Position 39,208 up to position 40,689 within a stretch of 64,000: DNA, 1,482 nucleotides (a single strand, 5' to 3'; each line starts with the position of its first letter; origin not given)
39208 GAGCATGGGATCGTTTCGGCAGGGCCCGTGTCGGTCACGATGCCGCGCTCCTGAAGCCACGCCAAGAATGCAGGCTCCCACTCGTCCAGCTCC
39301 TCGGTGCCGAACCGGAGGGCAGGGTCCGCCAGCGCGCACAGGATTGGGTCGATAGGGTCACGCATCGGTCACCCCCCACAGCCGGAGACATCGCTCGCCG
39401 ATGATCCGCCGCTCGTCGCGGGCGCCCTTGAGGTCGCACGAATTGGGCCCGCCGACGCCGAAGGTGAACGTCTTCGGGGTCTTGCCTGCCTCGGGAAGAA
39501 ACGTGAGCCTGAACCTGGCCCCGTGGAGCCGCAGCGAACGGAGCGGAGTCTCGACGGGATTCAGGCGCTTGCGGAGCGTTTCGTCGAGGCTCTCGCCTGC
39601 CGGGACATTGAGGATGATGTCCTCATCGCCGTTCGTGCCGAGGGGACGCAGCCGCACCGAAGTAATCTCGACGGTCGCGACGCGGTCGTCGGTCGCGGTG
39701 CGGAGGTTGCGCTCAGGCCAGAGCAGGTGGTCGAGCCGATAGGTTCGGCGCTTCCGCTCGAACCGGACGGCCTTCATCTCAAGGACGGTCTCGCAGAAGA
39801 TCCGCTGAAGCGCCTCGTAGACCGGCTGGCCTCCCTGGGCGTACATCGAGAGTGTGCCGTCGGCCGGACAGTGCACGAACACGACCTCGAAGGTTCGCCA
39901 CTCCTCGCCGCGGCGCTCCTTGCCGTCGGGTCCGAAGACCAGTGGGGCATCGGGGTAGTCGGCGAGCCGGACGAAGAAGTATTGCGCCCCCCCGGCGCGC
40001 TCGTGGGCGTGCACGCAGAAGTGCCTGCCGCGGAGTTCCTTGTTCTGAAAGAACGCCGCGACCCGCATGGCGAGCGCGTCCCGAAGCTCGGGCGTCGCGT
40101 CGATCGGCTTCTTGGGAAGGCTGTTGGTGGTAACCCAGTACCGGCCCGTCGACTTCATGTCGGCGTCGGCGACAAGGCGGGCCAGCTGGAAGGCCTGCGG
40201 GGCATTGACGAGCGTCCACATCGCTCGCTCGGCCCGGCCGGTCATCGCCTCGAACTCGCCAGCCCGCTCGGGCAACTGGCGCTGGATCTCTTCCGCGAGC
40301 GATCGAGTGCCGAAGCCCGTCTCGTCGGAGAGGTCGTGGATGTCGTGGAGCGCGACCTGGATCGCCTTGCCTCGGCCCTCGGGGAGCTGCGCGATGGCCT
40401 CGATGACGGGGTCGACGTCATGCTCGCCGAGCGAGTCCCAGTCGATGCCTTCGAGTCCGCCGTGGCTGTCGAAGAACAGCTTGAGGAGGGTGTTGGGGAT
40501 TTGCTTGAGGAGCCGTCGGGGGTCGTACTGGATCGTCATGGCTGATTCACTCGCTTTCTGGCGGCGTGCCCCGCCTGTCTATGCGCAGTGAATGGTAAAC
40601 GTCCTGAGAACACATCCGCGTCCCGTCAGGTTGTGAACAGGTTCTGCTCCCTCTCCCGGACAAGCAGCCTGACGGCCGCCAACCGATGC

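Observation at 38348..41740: Terminator-delimited XRE-ImmA cassette carrying two unknown proteins inside the prophage accessory arm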

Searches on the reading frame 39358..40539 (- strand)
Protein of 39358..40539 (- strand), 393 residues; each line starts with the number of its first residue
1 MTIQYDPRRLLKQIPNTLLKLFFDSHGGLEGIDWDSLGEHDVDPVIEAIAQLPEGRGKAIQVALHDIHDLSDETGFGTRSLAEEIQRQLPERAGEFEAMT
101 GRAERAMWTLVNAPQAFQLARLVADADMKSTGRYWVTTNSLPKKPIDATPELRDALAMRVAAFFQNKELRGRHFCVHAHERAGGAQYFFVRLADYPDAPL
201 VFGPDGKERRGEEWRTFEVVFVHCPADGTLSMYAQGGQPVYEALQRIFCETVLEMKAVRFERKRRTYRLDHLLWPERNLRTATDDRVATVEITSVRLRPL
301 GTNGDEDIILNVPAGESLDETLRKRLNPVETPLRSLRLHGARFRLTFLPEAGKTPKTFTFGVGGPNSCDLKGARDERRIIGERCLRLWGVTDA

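Call 6: search_protein_families(library=pfam, proteins=[window:39358-40539:-], max_evalue=0.01)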
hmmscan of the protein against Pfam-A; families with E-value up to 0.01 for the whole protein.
window:39358-40539:- (393 aa): 0 families

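Call 7: search_protein_families(library=padloc, proteins=[window:39358-40539:-], max_evalue=0.01)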
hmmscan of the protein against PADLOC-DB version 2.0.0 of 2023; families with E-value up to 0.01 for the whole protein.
window:39358-40539:- (393 aa): 0 families

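Call 8: search_protein_families(library=phrogs, proteins=[window:39358-40539:-], max_evalue=0.01)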
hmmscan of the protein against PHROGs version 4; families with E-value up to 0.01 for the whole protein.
window:39358-40539:- (393 aa): 1 family
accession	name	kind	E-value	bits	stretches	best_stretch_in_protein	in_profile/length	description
phrog_37634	-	unknown function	6e-30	105.4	1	5-391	4-405/416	-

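Call 9: search_dna_similar(query=window:39358-40539:-, collection=phages, mode=protein, max_rows=30)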
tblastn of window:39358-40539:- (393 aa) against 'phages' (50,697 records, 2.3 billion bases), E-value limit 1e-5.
No match.

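Call 11: search_protein_families(library=ncbifam, proteins=[window:39358-40539:-], max_evalue=0.01)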
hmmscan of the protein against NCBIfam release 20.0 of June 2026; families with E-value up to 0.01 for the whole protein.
window:39358-40539:- (393 aa): 0 families

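Call 12: find_homologous_proteins(query=window:39358-40539:-)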
Query window:39358-40539:- (393 aa): 38 proteins with E <= 0.001 among 8000 candidates.
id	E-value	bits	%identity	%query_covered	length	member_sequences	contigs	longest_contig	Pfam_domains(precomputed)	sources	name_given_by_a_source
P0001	8.5e-268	906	100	100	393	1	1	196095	-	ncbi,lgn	-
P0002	4.0e-95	338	44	99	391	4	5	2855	-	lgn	-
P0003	4.1e-94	334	43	99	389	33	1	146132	-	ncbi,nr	ncbi:MAG: hypothetical protein KF699_10495 [Phycisphaeraceae bacterium]|nr:hypothetical protein [Phy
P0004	4.2e-93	331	44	99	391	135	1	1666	-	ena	-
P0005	1.3e-92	329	42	100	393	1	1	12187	-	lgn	-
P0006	2.0e-92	329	43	100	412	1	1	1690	-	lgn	-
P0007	2.3e-92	329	43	100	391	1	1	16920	-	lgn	-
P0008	2.5e-92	328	43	100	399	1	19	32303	-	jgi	jgi:hypothetical protein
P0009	3.8e-91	324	43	99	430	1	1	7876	-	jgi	-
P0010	6.7e-90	320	42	99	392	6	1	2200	-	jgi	-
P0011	1.4e-89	319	43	99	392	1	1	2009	-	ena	-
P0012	1.1e-88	316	43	99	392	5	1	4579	-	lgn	-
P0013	3.7e-88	315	42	99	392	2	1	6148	-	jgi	-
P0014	4.0e-87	311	43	100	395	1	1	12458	-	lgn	-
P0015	3.6e-86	308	44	92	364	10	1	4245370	-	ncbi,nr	ncbi:MAG: hypothetical protein IPM13_00130 [Phycisphaerales bacterium]|nr:hypothetical protein [Phyc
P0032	6.5e-71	258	36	99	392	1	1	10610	-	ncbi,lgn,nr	ncbi:MAG: hypothetical protein JWO75_2444 [Actinomycetia bacterium]|nr:hypothetical protein [Actinom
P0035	2.9e-64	236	34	99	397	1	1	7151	-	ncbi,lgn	-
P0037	1.4e-37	148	28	99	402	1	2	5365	-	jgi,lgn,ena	jgi:hypothetical protein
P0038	1.0e-33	135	30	99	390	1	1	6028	-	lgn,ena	-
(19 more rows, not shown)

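Call 16: find_related_loci(query=A1, collection=genome_contigs, flank=10000)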
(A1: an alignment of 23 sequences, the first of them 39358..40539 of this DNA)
Query A1 (393 aa) in genome_contigs; peptide patterns used: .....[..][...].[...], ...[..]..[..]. (x = any residue, [..] = any of these).
182 stretches matched a pattern; 111 encode a relative of the query (tblastn E <= 1e-3); the best 80 are kept; 80 distinct loci.
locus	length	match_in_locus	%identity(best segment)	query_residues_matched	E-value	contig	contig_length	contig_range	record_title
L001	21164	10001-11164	44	1-391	2e-100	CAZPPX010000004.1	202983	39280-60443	MAG TPA_asm: uncultured Phycisphaeraceae bacterium isolate SRP302895_co1_205 genome assembly, contig: NODE_115_length_20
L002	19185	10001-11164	44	1-391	2e-100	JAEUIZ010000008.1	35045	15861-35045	MAG: Phycisphaerae bacterium isolate new MAG-56 k141_3996462, whole genome shotgun sequence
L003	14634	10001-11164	44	1-391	3e-100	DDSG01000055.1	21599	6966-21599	MAG TPA_asm: Phycisphaerales bacterium UBA2396 UBA2396_contig_19199, whole genome shotgun sequence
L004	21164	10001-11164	44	1-391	4e-100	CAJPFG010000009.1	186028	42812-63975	Phycisphaerales bacterium genome assembly, contig: PHYC_9, whole genome shotgun sequence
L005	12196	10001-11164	44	1-391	9e-99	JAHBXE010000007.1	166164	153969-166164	MAG: Phycisphaeraceae bacterium isolate ACE_PLA16 PLA16_7, whole genome shotgun sequence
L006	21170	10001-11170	43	1-392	6e-99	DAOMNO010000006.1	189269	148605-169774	MAG TPA_asm: Phycisphaerales bacterium isolate AMR_MDS_5910 NODE_32_length_189269_cov_6.414388, whole genome shotgun seq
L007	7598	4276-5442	45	1-391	6e-98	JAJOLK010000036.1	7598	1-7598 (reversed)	MAG: Phycisphaerales bacterium PN19_bin_20 PN19_bin.20_NODE_6499_length_7598_cov_56.843298, whole genome shotgun sequenc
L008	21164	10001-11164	43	1-391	8e-98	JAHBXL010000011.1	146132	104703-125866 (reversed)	MAG: Phycisphaeraceae bacterium isolate ACE_PLA19 PLA19_11, whole genome shotgun sequence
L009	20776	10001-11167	44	1-391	1e-96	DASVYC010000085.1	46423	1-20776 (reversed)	MAG TPA_asm: Phycisphaerales bacterium isolate SMAG_U2591 k141_279934, whole genome shotgun sequence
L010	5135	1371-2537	44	1-391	4e-96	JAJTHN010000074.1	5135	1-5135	MAG: Phycisphaeraceae bacterium isolate CoA8_V101 k141_4030514, whole genome shotgun sequence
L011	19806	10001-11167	44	1-391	1e-95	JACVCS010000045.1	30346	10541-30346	MAG: Phycisphaerales bacterium isolate Desfum bin_9_GBBB08 NODE_183_length_30346_cov_9.827426, whole genome shotgun sequ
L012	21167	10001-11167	44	1-391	1e-95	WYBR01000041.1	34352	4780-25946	MAG: Vicinamibacteraceae bacterium isolate PLA1 k127_192166, whole genome shotgun sequence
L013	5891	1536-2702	44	1-391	2e-95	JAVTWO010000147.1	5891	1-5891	MAG: Phycisphaerales bacterium isolate labscale reactor_MAG16 NODE_5076_length_5891_cov_6.594757, whole genome shotgun s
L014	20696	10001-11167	44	1-391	2e-95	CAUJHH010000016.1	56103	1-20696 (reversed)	MAG: Planctomycetota bacterium isolate KLAP126 genome assembly, contig: KLAP126_132415, whole genome shotgun sequence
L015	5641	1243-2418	40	1-391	1e-89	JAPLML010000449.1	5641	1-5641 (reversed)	MAG: Planctomycetota bacterium isolate LacPavin_0920_SED3_MAG_68_11 LacPavin_0920_SED3_scaffold_2713453, whole genome sh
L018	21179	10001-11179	41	1-393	1e-85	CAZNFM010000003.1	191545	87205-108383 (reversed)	MAG TPA_asm: uncultured Planctomycetaceae bacterium isolate SRP278314_co1_347 genome assembly, contig: NODE_51_length_19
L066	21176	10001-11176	38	1-392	2e-71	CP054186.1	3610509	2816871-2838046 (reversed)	MAG: Phycisphaeraceae bacterium isolate H1_PLA1 chromosome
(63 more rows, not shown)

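Call 17: find_related_loci(query=A1, collection=viral_contigs, flank=10000)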
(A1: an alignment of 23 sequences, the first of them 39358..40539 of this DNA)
Query A1 (393 aa) in viral_contigs; peptide patterns used: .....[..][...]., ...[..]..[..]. (x = any residue, [..] = any of these).
76 stretches matched a pattern; 52 encode a relative of the query (tblastn E <= 1e-3); 51 distinct loci.
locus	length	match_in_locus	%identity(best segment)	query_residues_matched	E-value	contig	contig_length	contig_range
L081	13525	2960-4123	45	1-391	2e-103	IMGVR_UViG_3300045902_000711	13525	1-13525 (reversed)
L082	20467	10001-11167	44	1-391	5e-98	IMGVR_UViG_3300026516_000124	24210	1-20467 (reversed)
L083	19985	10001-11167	44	1-391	5e-98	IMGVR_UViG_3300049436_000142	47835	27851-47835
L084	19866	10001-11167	44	1-391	1e-96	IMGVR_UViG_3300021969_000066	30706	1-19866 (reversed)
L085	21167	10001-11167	44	1-391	3e-96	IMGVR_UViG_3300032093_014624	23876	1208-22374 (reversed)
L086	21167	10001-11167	44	1-391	5e-96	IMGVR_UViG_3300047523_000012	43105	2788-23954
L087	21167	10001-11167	44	1-391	3e-96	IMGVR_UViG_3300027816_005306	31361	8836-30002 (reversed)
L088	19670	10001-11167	44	1-391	3e-96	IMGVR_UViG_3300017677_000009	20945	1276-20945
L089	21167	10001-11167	44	1-391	3e-96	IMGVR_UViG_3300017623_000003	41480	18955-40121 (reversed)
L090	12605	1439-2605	44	1-391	9e-96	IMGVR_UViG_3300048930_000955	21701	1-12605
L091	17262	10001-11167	44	1-391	1e-95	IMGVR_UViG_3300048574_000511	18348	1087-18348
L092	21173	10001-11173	43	1-391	2e-94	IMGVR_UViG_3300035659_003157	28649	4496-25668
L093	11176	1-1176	38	1-393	2e-87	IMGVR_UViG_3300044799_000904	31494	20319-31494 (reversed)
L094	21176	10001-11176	42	1-392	3e-86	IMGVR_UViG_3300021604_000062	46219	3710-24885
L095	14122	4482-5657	41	1-392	7e-85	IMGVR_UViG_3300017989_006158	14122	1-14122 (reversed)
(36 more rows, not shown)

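Call 34: search_solved_structures(query=A3, max_evalue=1)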
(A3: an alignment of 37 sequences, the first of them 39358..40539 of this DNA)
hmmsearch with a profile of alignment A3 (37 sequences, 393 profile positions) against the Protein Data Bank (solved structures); distinct sequences matched with E-value up to 1: 5.
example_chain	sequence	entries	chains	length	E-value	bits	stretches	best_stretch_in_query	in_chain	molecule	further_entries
5mxe_A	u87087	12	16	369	0.0014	21.1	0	203-239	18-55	Photorhabdus asymbiotica lectin PHL | lectin PHL | Photorhabdus asymbitoca lectin PHL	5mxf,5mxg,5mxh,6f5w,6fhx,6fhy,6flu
6rfz_A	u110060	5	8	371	0.0021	20.5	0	220-237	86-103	lectin PLL2 from Photorhabdus laumondii | Photorhabdus luminescens subsp. laumondii TTO1 complete genome segment 3/17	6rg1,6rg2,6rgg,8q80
6t96_A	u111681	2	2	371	0.076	15.4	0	218-237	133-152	Lectin PLL3 | Photorhabdus luminescens subsp. laumondii TTO1 complete genome segment 3/17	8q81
6raw_H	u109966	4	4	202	0.12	14.8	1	72-114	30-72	IP07275p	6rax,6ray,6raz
1f7c_A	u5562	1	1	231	0.99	11.7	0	33-75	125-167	RHOGAP PROTEIN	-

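Call 35: predict_structure(alignment_id=A3)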
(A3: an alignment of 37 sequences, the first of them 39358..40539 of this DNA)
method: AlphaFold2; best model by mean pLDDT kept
length: 393 residues; sequences in the alignment: 37
mean_pLDDT: 86.6   pTM: 0.66
mean pLDDT of the five models: 86.6, 85.3, 84.7, 84.3, 83.2
residues with pLDDT >= 90: 224; 70-90: 128; 50-70: 40; < 50: 1
segments of 3 or more residues with pLDDT < 50: none
pLDDT, mean of each block of 10 residues (from residue 1): 78 95 90 91 94 88 91 87 95 95 96 93 88 81 93 95 82 86 93 64 56 72 92 88 93 83 71 90 94 92 75 91 85 88 94 88 80 84 93 73
secondary structure, 60 per line:
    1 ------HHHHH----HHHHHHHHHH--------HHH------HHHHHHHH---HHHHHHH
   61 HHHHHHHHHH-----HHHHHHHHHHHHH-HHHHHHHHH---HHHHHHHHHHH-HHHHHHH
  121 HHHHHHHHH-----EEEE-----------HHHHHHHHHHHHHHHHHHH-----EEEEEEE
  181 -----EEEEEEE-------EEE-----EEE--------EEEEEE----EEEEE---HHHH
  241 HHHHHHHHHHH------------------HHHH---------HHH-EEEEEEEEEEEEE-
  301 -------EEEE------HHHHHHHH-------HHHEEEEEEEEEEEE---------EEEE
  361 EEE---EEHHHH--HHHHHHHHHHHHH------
elements in order: H7-11 H16-25 H43-50 H54-70 H76-88 H90-98 H102-112 H114-129 E135-138 H150-168 E174-180 E186-192 E200-202 E208-210 E219-224 E229-233 H237-251 H270-273 E287-299 E308-311 H318-325 E336-347 E357-363 H369-372 H375-387

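Call 38: search_protein_representatives(alignment_id=A3)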
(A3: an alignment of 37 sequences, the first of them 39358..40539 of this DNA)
Query: 37 sequences, 393 profile positions. Proteins with E-value up to 0.001 (for the whole library): 2427; up to 1e-10: 1552; up to 1e-30: 676. The best 150 are listed.
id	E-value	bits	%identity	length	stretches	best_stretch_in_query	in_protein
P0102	8.9e-158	542.0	-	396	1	1-392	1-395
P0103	4.1e-149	513.5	-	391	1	1-391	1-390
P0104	5.1e-148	509.9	-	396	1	2-393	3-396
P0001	2.2e-144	497.9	-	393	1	1-392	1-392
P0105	1.1e-142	492.3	-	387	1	3-392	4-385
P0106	2.9e-139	481.1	-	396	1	1-393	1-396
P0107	4.1e-135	467.4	-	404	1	1-392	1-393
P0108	4.6e-134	463.9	-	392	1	3-393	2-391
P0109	9.7e-133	459.6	-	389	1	1-393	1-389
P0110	1.3e-131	455.8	-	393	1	4-392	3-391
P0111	6.7e-130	450.2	-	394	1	1-392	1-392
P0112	4.9e-129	447.4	-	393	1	1-391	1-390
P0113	2.2e-127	441.9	-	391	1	4-391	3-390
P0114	2.9e-127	441.6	-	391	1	4-391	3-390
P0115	2.8e-126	438.3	-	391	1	1-390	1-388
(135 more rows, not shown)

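Call 39: fold_search(model_id=the predicted structure, library=pdb)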
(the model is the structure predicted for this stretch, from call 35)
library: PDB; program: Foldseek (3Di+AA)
matches with E <= 10: 532; with E <= 0.001: 0
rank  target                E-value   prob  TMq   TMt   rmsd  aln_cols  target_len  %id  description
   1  6qld_N                1.9e-03  0.85  0.25  0.26  19.8       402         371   13  Structure of inner kinetochore CCAN-Cenp-A complex (released 2019-10-02)
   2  7r5v_N                3.0e-03  0.97  0.29  0.36  14.0       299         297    8  Structure of the human CCAN CENP-A alpha-satellite complex (released 2022-04-27)
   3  7qoo_N                3.9e-03  0.69  0.21  0.24  14.1       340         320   11  Structure of the human inner kinetochore CCAN complex (released 2022-06-08)
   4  7pkn_N                4.2e-03  0.77  0.23  0.27  18.6       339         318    8  Structure of the human CCAN deltaCT complex (released 2022-04-27)
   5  7bxt_M                9.2e-03  0.99  0.27  0.46   7.5       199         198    8  The cryo-EM structure of CENP-A nucleosome in complex with CENP-C peptide and CENP-N N-terminal domain (released 2021-02-10)
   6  8ovw_N                9.2e-03  0.85  0.30  0.30  17.7       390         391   10  Cryo-EM structure of CBF1-CCAN bound topologically to centromeric DNA (released 2023-08-09)
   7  6eqt_A                1.4e-02  0.95  0.26  0.42   7.9       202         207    8  CRYSTAL STRUCTURE OF THE HUMAN KINETOCHORE PROTEIN CENP-N (released 2018-01-17)
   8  7xhn_N                2.1e-02  0.84  0.22  0.26   9.2       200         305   10  Structure of human inner kinetochore CCAN-DNA complex (released 2023-01-25)
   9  2owl_B                2.8e-02  0.57  0.23  0.28  12.5       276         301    9  Crystal structure of E. coli RdgC (released 2007-03-20)
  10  6eqt_B                3.0e-02  0.89  0.23  0.38   8.8       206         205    7  CRYSTAL STRUCTURE OF THE HUMAN KINETOCHORE PROTEIN CENP-N (released 2018-01-17)
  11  6c0w_K                3.9e-02  0.82  0.22  0.37   8.5       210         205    7  Cryo-EM structure of human kinetochore protein CENP-N with the centromeric nucleosome containing CENP-A (released 2018-01-17)
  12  2owl_A                4.2e-02  0.47  0.22  0.26  12.9       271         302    8  Crystal structure of E. coli RdgC (released 2007-03-20)
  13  8ow1_N                5.2e-02  0.77  0.23  0.23  12.4       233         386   14  Cryo-EM structure of the yeast Inner kinetochore bound to a CENP-A nucleosome. (released 2023-08-09)
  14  7xho_N                6.5e-02  0.38  0.23  0.28  14.8       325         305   12  Structure of human inner kinetochore CCAN complex (released 2022-12-14)
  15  5ho2                  9.2e-02  0.09  0.09  0.05  19.1       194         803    9  Crystal structure of AbnA (open conformation), a GH43 extracellular arabinanase from Geobacillus stearothermophilus (released 2017-02-01)
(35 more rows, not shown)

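Call 40: find_encoding_contigs(protein=P0001, flank=10000, max_places=3)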
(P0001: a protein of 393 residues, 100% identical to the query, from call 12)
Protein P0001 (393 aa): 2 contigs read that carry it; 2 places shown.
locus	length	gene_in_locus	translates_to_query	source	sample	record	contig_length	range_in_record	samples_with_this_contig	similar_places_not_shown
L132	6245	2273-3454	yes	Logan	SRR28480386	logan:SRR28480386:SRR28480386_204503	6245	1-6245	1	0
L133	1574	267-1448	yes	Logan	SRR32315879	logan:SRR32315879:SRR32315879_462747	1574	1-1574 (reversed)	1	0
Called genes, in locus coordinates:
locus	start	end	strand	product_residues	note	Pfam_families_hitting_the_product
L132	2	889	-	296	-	?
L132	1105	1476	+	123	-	PF13560:HTH_31, PF01381:HTH_3, PF12844:HTH_19, PF13413:HTH_25 (faint)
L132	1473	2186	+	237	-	PF06114:Peptidase_M78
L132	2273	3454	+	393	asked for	-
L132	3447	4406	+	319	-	-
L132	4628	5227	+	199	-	-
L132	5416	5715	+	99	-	-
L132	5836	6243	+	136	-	?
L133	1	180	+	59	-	?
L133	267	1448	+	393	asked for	-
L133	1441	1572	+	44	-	?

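Call 41: find_encoding_contigs(protein=P0037, flank=10000, max_places=4)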
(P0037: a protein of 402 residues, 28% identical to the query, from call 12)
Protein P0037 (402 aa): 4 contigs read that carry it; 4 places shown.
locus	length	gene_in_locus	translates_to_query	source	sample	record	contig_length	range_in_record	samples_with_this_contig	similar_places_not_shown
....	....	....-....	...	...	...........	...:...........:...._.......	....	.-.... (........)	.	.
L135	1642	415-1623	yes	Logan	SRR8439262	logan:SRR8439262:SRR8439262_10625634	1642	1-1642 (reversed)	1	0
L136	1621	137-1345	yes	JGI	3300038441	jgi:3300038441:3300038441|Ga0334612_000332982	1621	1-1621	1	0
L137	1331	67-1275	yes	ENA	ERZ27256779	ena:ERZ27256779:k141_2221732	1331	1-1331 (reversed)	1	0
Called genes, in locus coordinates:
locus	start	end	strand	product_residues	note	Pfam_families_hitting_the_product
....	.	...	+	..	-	?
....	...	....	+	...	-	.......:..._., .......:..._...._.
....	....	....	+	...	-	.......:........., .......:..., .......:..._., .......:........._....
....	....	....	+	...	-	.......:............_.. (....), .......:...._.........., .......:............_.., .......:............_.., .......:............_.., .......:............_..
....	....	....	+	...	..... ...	-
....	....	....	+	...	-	?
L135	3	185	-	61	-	?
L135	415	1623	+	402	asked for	-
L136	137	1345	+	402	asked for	-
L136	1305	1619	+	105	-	?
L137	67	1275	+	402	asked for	-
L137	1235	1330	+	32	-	?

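Call 42: find_encoding_contigs(protein=P0038, flank=10000, max_places=4)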
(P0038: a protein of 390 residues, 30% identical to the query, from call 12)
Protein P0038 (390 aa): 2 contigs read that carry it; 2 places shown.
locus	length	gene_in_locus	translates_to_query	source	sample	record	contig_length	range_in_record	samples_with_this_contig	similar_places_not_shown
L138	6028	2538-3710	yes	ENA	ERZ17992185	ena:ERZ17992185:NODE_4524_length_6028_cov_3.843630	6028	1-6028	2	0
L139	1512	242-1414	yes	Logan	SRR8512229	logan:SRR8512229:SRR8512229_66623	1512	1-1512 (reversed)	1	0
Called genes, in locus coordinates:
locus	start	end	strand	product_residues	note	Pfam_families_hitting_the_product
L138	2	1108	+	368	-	?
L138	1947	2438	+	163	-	-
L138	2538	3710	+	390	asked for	-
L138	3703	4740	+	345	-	-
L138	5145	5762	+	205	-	-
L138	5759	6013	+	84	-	-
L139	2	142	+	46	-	?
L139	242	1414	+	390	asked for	-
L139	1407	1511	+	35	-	?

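Call 55: fold_search(model_id=the predicted structure, library=viral)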
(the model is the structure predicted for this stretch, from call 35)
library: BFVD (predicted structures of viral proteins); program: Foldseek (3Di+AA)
matches with E <= 10: 687; with E <= 0.001: 1
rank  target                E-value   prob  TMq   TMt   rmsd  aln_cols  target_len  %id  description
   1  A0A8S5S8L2            4.6e-04  0.89  0.18  0.20  13.8       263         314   10  Uncharacterized protein [Siphoviridae sp. ctylc9]
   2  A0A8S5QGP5            1.7e-03  0.63  0.16  0.19  16.0       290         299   11  Uncharacterized protein [Siphoviridae sp. ctF6o6]
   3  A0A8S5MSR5            5.7e-03  0.47  0.17  0.21  14.8       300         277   11  Uncharacterized protein [Siphoviridae sp. ctD6g5]
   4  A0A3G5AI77            1.3e-02  0.11  0.11  0.09  24.0       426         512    8  RNAse III [Solumvirus sp.]
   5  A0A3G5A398            2.9e-02  0.06  0.10  0.07  28.6       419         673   10  Putative AAA+ family ATPase [Harvfovirus sp.]
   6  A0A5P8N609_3          7.2e-02  0.13  0.13  0.06  17.9       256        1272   13  (no name in the UniProt tables at hand)
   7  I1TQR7                9.5e-02  0.16  0.14  0.16  17.6       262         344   10  (no name in the UniProt tables at hand)
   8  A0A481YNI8            1.2e-01  0.15  0.16  0.16  17.2       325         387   11  Transcription factor TFIID [Pithovirus LCDPAC01]
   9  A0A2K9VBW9            1.3e-01  0.08  0.07  0.11  18.6       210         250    8  (no name in the UniProt tables at hand)
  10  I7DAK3                1.9e-01  0.12  0.13  0.16  15.4       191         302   12  Uncharacterized protein [Pseudomonas phage PA7]
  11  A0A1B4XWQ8            2.2e-01  0.18  0.13  0.18  13.3       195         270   11  Uncharacterized protein [Tenacibaculum phage pT24]
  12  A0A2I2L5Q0            2.2e-01  0.12  0.13  0.14  18.9       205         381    9  Uncharacterized protein [Orpheovirus IHUMI-LCC2]
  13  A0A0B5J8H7            2.2e-01  0.10  0.15  0.06  24.0       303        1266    9  DNA-directed DNA polymerase [Pandoravirus inopinatum]
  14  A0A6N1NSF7            2.3e-01  0.08  0.13  0.16  16.5       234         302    9  Putative orfan [Tupanvirus soda lake]
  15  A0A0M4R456            2.3e-01  0.06  0.12  0.08  18.3       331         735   11  Internal virion protein [Caulobacter phage Percy]
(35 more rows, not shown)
